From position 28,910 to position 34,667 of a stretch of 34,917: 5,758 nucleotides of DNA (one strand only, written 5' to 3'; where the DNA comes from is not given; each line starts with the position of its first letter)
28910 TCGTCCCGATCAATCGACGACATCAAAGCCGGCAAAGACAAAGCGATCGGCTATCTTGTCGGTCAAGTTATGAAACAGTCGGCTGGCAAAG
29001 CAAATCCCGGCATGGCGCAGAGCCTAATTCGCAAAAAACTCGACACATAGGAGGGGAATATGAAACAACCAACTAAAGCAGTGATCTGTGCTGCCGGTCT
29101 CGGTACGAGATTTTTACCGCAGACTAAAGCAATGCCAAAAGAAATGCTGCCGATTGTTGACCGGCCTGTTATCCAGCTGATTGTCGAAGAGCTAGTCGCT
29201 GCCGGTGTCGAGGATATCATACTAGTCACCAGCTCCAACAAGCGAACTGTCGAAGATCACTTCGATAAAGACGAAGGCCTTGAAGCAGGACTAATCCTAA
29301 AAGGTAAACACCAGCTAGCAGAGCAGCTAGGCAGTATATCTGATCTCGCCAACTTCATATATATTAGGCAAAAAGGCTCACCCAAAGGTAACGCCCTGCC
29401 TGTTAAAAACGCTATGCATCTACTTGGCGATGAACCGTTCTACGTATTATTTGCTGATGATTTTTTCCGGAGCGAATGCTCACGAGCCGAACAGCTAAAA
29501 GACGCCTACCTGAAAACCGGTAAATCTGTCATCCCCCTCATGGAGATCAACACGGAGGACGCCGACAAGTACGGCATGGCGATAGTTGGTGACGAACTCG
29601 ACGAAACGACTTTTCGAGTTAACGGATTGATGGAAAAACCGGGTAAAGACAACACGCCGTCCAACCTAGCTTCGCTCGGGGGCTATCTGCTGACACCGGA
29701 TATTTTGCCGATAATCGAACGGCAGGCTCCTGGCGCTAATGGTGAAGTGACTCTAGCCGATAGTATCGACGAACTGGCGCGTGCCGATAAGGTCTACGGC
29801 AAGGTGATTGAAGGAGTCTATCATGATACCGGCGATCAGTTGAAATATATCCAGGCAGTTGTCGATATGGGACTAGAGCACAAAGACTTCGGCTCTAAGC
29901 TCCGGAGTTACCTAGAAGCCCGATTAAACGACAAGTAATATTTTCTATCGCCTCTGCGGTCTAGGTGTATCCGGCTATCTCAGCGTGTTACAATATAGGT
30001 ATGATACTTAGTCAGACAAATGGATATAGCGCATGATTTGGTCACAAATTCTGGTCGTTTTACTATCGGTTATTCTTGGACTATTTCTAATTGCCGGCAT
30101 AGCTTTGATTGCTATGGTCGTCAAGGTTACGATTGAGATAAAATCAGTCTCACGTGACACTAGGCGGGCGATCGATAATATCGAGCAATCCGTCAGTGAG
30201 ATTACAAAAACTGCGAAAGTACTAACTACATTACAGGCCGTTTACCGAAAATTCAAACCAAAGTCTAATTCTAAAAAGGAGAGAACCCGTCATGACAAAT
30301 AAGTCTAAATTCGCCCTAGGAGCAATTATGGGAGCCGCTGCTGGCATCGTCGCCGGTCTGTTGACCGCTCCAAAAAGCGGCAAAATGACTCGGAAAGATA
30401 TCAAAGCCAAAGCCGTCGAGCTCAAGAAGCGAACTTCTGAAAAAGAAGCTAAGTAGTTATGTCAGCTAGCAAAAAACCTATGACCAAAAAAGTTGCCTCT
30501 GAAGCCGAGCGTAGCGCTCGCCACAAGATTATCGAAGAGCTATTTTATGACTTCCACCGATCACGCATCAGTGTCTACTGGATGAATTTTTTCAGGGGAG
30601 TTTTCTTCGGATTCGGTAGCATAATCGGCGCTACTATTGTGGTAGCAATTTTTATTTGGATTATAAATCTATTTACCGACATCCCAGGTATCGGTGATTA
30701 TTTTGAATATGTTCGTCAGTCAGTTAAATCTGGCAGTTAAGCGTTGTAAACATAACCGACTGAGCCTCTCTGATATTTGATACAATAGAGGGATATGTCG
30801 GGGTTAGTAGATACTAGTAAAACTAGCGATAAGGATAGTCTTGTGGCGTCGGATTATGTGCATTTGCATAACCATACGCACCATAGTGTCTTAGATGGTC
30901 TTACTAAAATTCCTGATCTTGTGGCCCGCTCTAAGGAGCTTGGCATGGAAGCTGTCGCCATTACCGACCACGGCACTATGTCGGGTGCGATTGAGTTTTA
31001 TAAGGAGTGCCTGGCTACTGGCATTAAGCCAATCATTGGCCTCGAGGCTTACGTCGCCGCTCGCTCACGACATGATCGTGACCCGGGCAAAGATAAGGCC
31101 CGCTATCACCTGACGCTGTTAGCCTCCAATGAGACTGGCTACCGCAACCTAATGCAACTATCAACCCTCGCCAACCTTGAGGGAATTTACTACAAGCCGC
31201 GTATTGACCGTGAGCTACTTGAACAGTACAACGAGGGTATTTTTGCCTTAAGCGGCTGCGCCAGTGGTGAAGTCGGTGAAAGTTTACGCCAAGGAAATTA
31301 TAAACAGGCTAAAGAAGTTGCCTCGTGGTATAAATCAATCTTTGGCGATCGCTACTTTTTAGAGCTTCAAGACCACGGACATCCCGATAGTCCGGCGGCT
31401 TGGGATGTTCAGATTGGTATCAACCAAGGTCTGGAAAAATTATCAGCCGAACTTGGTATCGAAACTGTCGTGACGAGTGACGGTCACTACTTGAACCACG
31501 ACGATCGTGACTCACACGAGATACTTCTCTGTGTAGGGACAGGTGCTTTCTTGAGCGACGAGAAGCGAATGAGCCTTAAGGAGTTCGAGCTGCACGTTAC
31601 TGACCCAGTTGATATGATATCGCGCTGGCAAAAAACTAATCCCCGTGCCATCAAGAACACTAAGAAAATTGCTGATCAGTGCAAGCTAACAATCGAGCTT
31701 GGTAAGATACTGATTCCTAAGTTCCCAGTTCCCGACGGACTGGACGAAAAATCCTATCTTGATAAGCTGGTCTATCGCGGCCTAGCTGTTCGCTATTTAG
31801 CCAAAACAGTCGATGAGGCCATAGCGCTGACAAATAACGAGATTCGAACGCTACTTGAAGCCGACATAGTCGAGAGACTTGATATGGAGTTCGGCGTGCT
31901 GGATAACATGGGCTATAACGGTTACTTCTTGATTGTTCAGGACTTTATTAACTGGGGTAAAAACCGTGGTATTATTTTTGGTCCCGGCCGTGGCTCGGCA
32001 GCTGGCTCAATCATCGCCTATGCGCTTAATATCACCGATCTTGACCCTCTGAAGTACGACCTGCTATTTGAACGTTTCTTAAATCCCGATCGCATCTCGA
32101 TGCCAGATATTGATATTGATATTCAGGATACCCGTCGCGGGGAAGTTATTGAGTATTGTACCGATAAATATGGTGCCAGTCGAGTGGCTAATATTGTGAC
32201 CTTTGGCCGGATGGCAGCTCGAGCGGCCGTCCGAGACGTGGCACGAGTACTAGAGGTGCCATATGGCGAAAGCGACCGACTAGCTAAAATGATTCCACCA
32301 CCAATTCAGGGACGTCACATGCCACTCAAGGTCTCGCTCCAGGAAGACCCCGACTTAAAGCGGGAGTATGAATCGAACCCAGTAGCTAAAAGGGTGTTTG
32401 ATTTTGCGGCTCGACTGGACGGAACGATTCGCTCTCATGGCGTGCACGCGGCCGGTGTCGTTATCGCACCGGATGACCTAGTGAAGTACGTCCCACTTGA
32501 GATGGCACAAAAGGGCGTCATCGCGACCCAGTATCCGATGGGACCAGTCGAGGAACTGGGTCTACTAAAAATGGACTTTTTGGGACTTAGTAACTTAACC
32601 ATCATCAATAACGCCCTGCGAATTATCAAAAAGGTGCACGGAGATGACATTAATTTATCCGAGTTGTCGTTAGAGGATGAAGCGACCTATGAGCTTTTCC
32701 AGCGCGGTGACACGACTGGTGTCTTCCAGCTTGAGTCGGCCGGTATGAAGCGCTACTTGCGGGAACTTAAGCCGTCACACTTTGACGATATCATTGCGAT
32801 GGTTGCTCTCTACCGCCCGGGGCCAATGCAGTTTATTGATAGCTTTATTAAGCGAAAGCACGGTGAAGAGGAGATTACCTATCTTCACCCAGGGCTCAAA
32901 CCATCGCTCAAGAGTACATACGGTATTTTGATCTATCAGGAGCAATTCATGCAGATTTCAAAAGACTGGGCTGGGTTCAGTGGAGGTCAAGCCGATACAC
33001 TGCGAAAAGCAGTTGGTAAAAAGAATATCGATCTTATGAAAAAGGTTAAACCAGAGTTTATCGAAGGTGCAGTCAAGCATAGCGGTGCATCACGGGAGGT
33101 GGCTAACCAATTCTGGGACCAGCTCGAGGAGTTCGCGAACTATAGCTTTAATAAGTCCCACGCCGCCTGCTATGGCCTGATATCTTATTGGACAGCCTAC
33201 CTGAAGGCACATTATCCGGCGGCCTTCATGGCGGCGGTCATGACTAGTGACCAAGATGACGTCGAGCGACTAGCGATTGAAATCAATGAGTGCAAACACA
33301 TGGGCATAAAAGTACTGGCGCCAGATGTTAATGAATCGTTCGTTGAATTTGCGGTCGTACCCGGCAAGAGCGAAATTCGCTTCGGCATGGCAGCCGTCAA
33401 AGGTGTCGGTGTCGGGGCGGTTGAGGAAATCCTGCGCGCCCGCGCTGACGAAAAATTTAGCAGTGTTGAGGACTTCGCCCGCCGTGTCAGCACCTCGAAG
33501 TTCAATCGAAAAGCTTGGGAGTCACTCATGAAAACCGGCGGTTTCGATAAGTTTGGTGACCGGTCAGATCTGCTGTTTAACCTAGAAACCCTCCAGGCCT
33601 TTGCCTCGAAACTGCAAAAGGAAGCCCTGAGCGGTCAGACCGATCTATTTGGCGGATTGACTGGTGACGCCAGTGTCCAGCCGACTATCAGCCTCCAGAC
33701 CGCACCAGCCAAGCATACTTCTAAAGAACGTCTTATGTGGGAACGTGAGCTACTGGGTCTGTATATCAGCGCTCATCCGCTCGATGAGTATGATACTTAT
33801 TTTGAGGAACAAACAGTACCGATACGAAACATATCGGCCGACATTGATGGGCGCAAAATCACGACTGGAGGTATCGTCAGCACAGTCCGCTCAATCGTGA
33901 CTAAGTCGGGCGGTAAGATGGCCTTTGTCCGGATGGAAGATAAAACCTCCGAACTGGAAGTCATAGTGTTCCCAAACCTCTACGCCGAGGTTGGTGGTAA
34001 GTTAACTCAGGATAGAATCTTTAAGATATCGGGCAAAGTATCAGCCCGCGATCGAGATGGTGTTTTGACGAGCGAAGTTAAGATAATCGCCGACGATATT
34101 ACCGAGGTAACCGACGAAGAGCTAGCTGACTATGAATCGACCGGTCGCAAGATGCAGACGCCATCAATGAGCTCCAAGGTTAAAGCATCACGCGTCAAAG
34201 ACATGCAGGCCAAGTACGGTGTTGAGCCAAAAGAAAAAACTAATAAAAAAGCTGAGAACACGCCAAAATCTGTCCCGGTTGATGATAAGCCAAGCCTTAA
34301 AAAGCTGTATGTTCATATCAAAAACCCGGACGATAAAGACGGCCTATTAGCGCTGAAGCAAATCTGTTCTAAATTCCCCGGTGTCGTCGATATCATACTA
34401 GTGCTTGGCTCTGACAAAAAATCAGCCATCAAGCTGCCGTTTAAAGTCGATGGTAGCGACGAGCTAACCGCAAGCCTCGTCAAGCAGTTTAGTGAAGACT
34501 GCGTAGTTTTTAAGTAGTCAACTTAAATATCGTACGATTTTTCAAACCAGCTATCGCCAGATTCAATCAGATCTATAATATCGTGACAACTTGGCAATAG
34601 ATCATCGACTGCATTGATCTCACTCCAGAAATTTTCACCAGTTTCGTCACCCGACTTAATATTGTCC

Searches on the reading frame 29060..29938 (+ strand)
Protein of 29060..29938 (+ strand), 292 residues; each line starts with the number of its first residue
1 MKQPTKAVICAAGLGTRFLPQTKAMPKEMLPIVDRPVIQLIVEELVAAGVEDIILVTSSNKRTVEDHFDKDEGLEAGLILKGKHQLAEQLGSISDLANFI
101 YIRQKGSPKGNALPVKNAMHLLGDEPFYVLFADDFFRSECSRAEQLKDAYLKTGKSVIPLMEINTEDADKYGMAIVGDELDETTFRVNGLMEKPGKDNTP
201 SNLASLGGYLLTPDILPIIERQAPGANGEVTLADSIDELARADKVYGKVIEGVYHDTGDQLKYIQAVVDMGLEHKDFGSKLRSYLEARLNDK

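Call 21: search_protein_families(library=pfam, proteins=[window:29060-29938:+], max_evalue=0.00001)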
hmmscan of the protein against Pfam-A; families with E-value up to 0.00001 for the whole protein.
window:29060-29938:+ (292 aa): 1 family
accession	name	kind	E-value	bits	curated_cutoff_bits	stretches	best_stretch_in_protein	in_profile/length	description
PF00483.29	NTP_transferase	-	4.8e-28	98.8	21.2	1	6-267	1-239/245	Nucleotidyl transferase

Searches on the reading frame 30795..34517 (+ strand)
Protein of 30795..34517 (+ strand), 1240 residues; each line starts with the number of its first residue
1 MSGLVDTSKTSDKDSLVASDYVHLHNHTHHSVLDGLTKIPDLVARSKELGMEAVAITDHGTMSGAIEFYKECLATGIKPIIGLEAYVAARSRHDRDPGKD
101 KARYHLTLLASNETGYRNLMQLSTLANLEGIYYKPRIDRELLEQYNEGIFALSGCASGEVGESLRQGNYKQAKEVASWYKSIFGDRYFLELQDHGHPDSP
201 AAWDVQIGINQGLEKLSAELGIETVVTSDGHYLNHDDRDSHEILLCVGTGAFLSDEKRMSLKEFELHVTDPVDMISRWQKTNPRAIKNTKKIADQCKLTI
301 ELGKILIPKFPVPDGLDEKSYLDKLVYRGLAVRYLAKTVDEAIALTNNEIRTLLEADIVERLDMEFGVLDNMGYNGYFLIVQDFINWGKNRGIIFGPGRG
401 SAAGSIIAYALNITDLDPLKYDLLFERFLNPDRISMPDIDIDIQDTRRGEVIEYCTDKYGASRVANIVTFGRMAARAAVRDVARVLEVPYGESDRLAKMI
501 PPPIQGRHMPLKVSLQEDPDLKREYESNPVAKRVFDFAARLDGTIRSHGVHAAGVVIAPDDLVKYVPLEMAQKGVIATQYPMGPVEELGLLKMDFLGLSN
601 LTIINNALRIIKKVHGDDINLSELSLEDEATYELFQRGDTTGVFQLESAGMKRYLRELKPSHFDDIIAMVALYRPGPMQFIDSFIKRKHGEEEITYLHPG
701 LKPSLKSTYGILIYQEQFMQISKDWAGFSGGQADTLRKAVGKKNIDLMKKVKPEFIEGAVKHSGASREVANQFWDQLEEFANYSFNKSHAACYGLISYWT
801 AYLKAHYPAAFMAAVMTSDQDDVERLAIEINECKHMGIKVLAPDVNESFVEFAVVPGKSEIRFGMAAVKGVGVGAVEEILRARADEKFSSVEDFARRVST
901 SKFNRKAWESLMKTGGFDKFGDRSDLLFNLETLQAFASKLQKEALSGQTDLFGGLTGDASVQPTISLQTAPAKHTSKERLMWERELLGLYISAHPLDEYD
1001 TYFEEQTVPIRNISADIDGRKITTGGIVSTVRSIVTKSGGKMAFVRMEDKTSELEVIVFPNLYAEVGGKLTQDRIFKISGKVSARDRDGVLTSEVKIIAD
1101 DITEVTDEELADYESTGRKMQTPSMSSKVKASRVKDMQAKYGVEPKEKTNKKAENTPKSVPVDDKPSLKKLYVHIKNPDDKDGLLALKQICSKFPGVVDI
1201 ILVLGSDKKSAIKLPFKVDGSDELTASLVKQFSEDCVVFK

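Call 21: search_protein_families(library=pfam, proteins=[window:30795-34517:+], max_evalue=0.00001)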
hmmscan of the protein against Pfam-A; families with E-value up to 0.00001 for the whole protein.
window:30795-34517:+ (1240 aa): 5 families
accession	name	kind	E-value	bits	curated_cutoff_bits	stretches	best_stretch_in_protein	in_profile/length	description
PF07733.18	DNA_pol3_alpha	-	1.8e-93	313.4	23.9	1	321-597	2-260/260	Bacterial DNA polymerase III alpha NTPase domain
PF17657.6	DNA_pol3_finger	-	2.8e-64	215.9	22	1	600-762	1-165/166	Bacterial DNA polymerase III alpha subunit finger domain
PF02811.25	PHP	-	1.9e-57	194.6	26.4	1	23-194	1-164/164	PHP domain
PF14579.12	HHH_6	-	1.2e-25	90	25.6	1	837-924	1-88/90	Helix-hairpin-helix motif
PF01336.31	tRNA_anti-codon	-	6e-12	45.8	27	1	1023-1104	2-74/75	OB-fold nucleic acid binding domain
